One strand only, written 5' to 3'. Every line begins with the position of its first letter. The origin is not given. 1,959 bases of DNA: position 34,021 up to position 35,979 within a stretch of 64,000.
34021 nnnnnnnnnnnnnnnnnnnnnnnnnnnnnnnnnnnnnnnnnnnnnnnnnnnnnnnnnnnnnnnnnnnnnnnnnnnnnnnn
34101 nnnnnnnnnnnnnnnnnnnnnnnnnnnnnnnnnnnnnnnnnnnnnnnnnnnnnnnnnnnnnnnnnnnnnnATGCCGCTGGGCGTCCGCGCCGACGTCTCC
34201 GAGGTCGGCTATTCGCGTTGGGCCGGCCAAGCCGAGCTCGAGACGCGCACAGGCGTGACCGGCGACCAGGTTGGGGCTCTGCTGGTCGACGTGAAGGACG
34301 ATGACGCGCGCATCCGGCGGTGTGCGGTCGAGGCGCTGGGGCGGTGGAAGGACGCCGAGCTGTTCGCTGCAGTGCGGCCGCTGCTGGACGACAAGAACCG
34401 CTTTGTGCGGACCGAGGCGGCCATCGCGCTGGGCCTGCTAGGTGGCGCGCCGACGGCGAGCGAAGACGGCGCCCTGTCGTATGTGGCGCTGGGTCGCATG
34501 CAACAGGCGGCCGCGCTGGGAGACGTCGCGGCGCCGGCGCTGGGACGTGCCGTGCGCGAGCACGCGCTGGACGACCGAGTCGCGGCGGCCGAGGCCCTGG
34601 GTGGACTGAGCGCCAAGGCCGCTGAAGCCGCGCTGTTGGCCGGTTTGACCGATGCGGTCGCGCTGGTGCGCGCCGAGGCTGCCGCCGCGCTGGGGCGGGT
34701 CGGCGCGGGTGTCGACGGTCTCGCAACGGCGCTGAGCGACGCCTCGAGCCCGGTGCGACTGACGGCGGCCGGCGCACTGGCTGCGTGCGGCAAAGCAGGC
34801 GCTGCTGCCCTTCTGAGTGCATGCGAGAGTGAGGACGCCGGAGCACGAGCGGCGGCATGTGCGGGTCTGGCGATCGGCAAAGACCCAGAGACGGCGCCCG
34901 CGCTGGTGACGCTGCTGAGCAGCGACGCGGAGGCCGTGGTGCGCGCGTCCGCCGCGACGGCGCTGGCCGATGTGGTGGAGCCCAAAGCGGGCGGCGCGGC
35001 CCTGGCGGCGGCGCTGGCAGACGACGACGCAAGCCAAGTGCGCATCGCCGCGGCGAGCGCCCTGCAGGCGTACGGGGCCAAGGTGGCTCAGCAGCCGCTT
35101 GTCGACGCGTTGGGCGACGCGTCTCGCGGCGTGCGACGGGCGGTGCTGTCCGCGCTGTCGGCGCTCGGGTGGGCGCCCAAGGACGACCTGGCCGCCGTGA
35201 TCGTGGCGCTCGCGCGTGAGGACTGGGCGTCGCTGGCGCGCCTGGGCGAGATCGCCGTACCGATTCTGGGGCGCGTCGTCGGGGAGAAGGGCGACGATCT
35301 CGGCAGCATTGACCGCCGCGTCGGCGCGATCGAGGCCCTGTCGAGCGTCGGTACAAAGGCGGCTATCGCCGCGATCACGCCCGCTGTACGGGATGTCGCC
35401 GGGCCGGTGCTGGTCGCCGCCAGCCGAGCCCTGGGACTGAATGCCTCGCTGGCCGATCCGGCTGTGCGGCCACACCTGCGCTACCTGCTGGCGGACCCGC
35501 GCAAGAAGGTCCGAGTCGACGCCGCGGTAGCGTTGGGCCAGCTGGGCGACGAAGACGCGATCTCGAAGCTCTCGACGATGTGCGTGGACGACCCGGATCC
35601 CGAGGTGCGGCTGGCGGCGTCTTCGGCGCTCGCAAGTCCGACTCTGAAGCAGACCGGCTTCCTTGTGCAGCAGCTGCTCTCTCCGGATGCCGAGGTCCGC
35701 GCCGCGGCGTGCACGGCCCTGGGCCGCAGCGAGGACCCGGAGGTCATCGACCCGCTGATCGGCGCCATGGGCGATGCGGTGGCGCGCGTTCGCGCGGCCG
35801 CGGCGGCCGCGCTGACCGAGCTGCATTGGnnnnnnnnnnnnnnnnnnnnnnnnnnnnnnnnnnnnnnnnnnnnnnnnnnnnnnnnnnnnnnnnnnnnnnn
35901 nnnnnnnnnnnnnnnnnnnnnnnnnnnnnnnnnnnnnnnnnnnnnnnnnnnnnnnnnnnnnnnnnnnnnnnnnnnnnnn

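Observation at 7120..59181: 52-kb single ORF encoding a 17,353-aa pure HEAT-repeat solenoid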

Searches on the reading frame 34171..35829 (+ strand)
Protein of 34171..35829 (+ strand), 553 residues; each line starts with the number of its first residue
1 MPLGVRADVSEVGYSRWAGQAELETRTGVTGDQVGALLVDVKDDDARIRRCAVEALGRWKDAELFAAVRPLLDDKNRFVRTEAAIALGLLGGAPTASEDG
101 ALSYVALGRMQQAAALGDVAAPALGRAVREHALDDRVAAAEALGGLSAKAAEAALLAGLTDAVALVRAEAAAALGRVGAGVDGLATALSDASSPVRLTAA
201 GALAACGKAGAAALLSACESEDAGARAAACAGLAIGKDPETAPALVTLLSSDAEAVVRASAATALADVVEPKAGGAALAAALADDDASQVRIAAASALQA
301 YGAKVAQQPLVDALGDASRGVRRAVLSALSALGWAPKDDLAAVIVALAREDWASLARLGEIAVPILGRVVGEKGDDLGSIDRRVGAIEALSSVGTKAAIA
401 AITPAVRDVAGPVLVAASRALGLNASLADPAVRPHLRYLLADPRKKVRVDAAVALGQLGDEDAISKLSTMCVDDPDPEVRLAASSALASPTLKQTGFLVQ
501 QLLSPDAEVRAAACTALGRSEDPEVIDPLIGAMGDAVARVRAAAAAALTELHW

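Call 25: find_related_loci(query=A1, collection=genome_contigs, flank=10000)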
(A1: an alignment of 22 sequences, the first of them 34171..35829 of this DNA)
Query A1 (553 aa) in genome_contigs; peptide patterns used: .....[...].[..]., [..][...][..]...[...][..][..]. (x = any residue, [..] = any of these).
189 stretches matched a pattern; 13 encode a relative of the query (tblastn E <= 1e-3); 13 distinct loci.
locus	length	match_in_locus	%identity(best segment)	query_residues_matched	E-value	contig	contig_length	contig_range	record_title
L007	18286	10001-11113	32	30-552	2e-19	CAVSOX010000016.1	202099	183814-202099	MAG: uncultured delta proteobacterium isolate MFD01476.bin.2.15 genome assembly, contig: contig_18185, whole genome shot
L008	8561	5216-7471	36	30-552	3e-19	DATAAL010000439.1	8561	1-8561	MAG TPA_asm: Longimicrobiaceae bacterium isolate SMAG_U6671 k141_2440323, whole genome shotgun sequence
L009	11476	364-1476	32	30-552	4e-19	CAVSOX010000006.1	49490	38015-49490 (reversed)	MAG: uncultured delta proteobacterium isolate MFD01476.bin.2.15 genome assembly, contig: contig_135501, whole genome sho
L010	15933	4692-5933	28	34-548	1e-13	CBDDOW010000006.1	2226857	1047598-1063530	MAG: Nitrospirales bacterium isolate 0b37e4ec-b941-4f54-8453-c20577e00895 genome assembly, contig: contig_6, whole genom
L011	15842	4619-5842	28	32-548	3e-13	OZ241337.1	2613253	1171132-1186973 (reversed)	MAG: Nitrospirales bacterium isolate f26259d3-4dc5-40e9-b64d-64c16dbef0a4 genome assembly, chromosome: 1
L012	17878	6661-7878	29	28-548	9e-15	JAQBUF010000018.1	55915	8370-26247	MAG: Nitrospirae bacterium isolate casp150-mb.14 NODE_1436_length_55915_cov_0.635947, whole genome shotgun sequence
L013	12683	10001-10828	40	257-551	6e-7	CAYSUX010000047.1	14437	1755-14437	MAG TPA_asm: uncultured archaeon isolate SRP077602_co7_2 genome assembly, contig: NODE_20031_length_14437_cov_4.018773,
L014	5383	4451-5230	34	83-551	8e-7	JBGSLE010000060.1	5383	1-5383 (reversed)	MAG: Pontiella sp. isolate JTS-AC199 k141_3614277, whole genome shotgun sequence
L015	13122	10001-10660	39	155-552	1e-5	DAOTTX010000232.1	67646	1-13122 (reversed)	MAG TPA_asm: Anaerolineae bacterium isolate F14_29 k111_970272, whole genome shotgun sequence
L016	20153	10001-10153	53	498-548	1e-5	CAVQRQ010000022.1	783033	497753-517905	MAG: uncultured Acidobacteriota bacterium isolate MFD09779.bin.2.167 genome assembly, contig: contig_9900, whole genome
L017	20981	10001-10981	29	43-298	2e-5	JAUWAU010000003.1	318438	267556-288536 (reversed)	MAG: Armatimonadota bacterium isolate CSMAG_1302 CSMAG_1302_k141_97236_length_318438_cov_29.9300, whole genome shotgun s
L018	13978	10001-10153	45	498-548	2e-5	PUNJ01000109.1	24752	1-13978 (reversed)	MAG: Chloroflexi bacterium isolate B1Sed10_194 B1-Sed10-C1777, whole genome shotgun sequence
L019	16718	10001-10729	30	285-551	2e-4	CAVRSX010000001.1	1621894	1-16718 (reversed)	MAG: uncultured Solirubrobacterales bacterium isolate MFD04212.bin.1.169 genome assembly, contig: contig_1913, whole gen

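Call 26: search_solved_structures(query=A1, max_evalue=0.001)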
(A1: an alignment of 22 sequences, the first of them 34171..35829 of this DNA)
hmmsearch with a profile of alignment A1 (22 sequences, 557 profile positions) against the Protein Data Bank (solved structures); distinct sequences matched with E-value up to 0.001: 72 (the best 60 are shown).
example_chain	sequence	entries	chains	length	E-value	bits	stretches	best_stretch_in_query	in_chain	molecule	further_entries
9sah_A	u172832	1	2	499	8.3e-98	331.9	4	139-336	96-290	E4-NB2 synthetic fusion protein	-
6ft5_A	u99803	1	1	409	2.3e-63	218.2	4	118-240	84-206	alphaRep A3_A3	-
6fsq_A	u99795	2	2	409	8.8e-63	216.2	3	118-325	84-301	alphaRep A3_bGFPD | A3_bGFPD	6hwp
4zv6_A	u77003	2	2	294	2.4e-54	188.4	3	426-555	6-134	AlphaRep-7 | alpha-Rep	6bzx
4xl5_C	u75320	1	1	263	3.4e-49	171.4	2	426-555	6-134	bGFP-A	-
4xvp_D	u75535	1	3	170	8.1e-43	150.3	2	426-556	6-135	BGFP-C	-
9rhz_A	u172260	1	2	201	7.6e-41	143.8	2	426-545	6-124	ALPHAREP bE5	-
8aw4_A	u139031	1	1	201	2.4e-38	135.6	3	118-239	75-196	ALPHAREP bB-E3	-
7p0h_A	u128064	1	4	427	3.1e-38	135.2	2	427-556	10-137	Helicobacter pylori ComF fused to an artificial alphaREP crystallization helper (named B2)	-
6gwc_C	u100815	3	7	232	9.3e-38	133.6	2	118-239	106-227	iE5 ALPHAREP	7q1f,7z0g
3ltm_A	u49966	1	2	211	9.8e-33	117.1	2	118-241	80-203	Alpha-Rep4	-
3ltj_A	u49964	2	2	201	1.8e-32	116.2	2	118-239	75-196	AlphaRep-4 | bA3-2: binder of A3 protein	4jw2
6gx7_E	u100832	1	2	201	3.2e-30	108.8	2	118-239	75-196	iiiA5 ALPHAREP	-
6gwd_G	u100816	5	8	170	3.6e-29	105.3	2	120-239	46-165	iiH5 ALPHAREP | iih5 Alpha Repeating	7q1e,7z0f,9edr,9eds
6veh_A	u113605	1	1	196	3.7e-28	102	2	118-240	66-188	HEAT repeat domain-containing protein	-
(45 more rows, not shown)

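Call 35: predict_structure(alignment_id=A1)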
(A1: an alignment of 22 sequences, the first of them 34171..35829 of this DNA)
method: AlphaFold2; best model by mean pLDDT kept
length: 553 residues; sequences in the alignment: 22
mean_pLDDT: 94.1   pTM: 0.76
mean pLDDT of the five models: 94.1, 93.7, 93.7, 93.2, 92.0
residues with pLDDT >= 90: 488; 70-90: 65; 50-70: 0; < 50: 0
segments of 3 or more residues with pLDDT < 50: none
pLDDT, mean of each block of 10 residues (from residue 1): 90 91 93 94 96 94 94 96 95 91 97 97 96 97 97 97 98 97 98 98 97 97 97 94 96 97 93 89 96 97 93 90 94 89 88 92 93 87 95 95 94 96 94 96 96 95 95 92 92 89 91 92 92 95 95 90
secondary structure, 60 per line:
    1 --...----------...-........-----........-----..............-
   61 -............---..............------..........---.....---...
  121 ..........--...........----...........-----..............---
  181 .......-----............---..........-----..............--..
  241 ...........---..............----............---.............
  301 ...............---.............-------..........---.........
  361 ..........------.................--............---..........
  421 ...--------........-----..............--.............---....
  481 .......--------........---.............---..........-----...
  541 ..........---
elements in order: E3-5 E16-18 H20-27 H33-40 H46-59 H62-73 H77-90 H97-106 H110-114 H118-130 H133-143 H148-158 H164-177 H181-187 H193-204 H208-217 H223-236 H239-251 H255-268 H273-284 H288-315 H319-331 H339-348 H352-370 H377-393 H396-407 H411-423 H432-439 H445-458 H461-473 H477-487 H496-503 H507-519 H523-532 H538-550

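Call 41: find_related_loci(query=A1, collection=metagenome_contigs, flank=10000)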
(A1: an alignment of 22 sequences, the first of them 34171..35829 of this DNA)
Query A1 (553 aa) in metagenome_contigs; peptide patterns used: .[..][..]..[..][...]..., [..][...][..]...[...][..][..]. (x = any residue, [..] = any of these).
600 stretches matched a pattern (row limit reached: there are more); 17 encode a relative of the query (tblastn E <= 1e-3); 17 distinct loci.
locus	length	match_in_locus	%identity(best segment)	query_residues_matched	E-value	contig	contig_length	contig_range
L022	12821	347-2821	42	1-553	8e-76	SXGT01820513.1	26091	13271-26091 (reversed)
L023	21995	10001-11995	33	28-551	3e-23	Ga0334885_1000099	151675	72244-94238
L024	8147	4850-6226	31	34-523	8e-21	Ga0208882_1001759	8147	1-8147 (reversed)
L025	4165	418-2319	31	37-551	2e-20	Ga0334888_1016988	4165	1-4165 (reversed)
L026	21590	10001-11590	30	34-551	2e-19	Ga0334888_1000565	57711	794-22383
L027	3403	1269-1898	31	124-488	8e-9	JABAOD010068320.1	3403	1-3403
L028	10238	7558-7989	37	383-529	2e-8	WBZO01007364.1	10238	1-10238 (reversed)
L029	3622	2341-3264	32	21-518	2e-8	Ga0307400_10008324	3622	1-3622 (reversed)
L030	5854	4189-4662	40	184-551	3e-7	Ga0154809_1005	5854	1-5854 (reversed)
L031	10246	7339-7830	33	348-489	3e-7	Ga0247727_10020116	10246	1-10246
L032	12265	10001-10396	45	136-548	7e-7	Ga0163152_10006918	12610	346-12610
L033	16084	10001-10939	33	154-552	7e-7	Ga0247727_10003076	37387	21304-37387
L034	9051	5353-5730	36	431-549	5e-7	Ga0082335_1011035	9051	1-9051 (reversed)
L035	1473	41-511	33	109-258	6e-6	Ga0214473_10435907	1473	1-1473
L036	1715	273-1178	30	136-551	1e-5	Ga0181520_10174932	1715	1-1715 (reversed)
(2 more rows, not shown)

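Call 53: search_protein_families(library=ncbifam, proteins=[window:34171-35829:+], max_evalue=0.01)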
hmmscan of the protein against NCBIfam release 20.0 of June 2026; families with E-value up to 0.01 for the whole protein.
window:34171-35829:+ (553 aa): 8 families
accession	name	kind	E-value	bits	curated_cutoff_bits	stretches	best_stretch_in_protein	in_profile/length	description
NF010374.0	PRK13800.1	equivalog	3.2e-22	78.7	1196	2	184-349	720-880/898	fumarate reductase/succinate dehydrogenase flavoprotein subunit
NF045915.1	PhycobilmeDegNblB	equivalog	8.6e-15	54.8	300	2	381-551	16-188/214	phycobilisome degradation protein NblB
NF058502.1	phyc_lyase_CpcE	equivalog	1.9e-13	50.5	330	1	193-338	56-212/260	C-phycocyanin alpha-cysteine-84 phycocyanobilin lyase subunit CpcE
NF007244.0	PRK09687.1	equivalog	2.8e-08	33.4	275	1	379-465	142-228/285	putative lyase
TIGR02270.1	TIGR02270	subfamily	3.4e-07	29.6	206.8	1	377-547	34-201/410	TIGR02270 family protein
NF058505.1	phyc_lyase_CpeY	equivalog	1.2e-05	24.1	600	1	44-92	64-112/419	C-phycoerythrin alpha-cysteine-82 phycoerythrobilin lyase CpeY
NF045662.1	DVU0298_fam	equivalog_domain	3.2e-05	23.6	75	0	426-472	141-186/213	DVU0298 family protein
NF058515.1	phyc_lyase_CpcF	equivalog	0.0032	17.1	220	1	449-553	17-121/200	C-phycocyanin alpha-cysteine-84 phycocyanobilin lyase subunit CpcF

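Call 78: search_protein_representatives(alignment_id=A1)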
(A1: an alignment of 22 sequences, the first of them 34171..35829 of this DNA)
Query: 22 sequences, 557 profile positions. Proteins with E-value up to 0.001 (for the whole library): 196154; up to 1e-10: 82153; up to 1e-30: 13931. The best 150 are listed.
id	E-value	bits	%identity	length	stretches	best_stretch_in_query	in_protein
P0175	0.0e+00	1611.1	-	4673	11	1-557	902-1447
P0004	0.0e+00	1245.6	-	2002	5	1-556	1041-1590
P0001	0.0e+00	1173.5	-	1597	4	1-557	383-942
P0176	3.3e-273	924.1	-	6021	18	41-336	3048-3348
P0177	3.1e-232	788.9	-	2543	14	112-336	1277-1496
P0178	3.8e-228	775.4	-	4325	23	67-336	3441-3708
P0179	2.8e-218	742.8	-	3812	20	36-334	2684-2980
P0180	1.1e-213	727.6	-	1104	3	1-557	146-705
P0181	5.6e-213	725.3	-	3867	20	131-335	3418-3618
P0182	1.3e-208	710.9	-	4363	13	67-556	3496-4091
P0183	8.6e-205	698.3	-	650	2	1-383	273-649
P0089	6.1e-197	672.4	-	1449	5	2-557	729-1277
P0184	8.4e-197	671.9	-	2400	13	37-336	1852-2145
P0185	2.2e-192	657.3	-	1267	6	115-336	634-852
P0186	5.9e-192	655.9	-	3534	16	182-430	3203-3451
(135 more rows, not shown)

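Call 80: find_encoding_contigs(protein=P0175, flank=10000, max_places=4)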
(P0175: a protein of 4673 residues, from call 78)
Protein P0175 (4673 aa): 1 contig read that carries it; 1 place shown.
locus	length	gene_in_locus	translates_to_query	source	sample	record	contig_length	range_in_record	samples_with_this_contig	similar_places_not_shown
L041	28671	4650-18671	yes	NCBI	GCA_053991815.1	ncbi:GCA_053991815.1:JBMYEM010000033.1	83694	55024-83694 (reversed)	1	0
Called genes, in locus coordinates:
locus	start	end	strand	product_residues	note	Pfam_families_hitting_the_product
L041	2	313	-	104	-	?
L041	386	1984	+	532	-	PF11617:Cu-binding_MopE (faint)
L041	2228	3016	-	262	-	PF00795:CN_hydrolase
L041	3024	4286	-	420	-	PF00962:A_deaminase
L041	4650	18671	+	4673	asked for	PF02985:HEAT (faint), PF12717:Cnd1 (faint), PF13513:HEAT_EZ (faint), PF13646:HEAT_2, PF13646:HEAT_2, PF13646:HEAT_2, PF03130:HEAT_PBS (weak), PF13646:HEAT_2, +7 more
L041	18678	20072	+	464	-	PF18458:XPB_DRD, PF00270:DEAD, PF04851:ResIII, PF16203:ERCC3_RAD25_C, PF00271:Helicase_C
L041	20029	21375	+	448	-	PF05626:DUF790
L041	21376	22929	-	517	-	PF03130:HEAT_PBS (faint), PF13513:HEAT_EZ (faint), PF13646:HEAT_2, PF02985:HEAT (faint), PF00514:Arm (faint), PF13646:HEAT_2 (weak)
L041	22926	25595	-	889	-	PF00133:tRNA-synt_1, PF09334:tRNA-synt_1g, PF13603:tRNA-synt_1_2 (faint), PF09334:tRNA-synt_1g (weak), PF08264:Anticodon_1, PF10458:Val_tRNA-synt_C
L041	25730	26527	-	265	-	PF00072:Response_reg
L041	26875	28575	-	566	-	PF01979:Amidohydro_1 (faint), PF07969:Amidohydro_3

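Call 81: find_encoding_contigs(protein=P0182, flank=10000, max_places=4)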
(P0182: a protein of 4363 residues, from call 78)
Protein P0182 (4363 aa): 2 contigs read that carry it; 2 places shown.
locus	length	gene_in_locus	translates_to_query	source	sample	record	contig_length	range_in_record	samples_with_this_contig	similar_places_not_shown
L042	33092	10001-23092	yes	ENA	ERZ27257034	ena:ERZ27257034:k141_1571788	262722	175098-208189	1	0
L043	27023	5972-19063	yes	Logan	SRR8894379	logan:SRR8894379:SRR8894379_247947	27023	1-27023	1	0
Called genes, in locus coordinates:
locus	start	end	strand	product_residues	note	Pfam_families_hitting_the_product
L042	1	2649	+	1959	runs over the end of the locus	PF27051:TamB_N (faint), PF05359:DUF748 (weak), PF04357:TamB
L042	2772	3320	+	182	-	PF03100:CcmE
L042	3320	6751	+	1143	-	PF01578:Cytochrom_C_asm, PF16327:CcmF_C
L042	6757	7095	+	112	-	-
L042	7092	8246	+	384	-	-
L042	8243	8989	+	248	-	PF00005:ABC_tran, PF13304:AAA_21 (faint)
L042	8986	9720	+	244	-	PF01061:ABC2_membrane (weak), PF03379:CcmB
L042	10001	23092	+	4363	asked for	PF00514:Arm (faint), PF02985:HEAT (faint), PF12717:Cnd1 (faint), PF21581:SCD (faint), PF13646:HEAT_2 (weak), PF12348:CLASP_N (faint), PF01602:Adaptin_N (faint), PF13646:HEAT_2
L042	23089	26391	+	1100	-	PF02985:HEAT (faint), PF03130:HEAT_PBS (faint), PF12717:Cnd1 (faint), PF13646:HEAT_2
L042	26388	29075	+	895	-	PF01564:Spermine_synth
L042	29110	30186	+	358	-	PF00355:Rieske, PF00848:Ring_hydroxyl_A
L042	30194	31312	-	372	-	PF01264:Chorismate_synt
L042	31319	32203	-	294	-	PF00483:NTP_transferase, PF12804:NTP_transf_3 (weak)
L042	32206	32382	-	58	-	-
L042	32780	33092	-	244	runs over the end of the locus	PF07719:TPR_2 (faint), PF13371:TPR_9 (faint), PF13428:TPR_14 (faint), PF13432:TPR_16 (weak), PF14559:TPR_19 (faint), PF13424:TPR_12 (faint), PF23914:TPR_CcmH_CycH (faint), PF13432:TPR_16 (weak), +5 more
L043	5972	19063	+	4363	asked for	PF00514:Arm (faint), PF02985:HEAT (faint), PF12717:Cnd1 (faint), PF21581:SCD (faint), PF13646:HEAT_2 (weak), PF12348:CLASP_N (faint), PF01602:Adaptin_N (faint), PF13646:HEAT_2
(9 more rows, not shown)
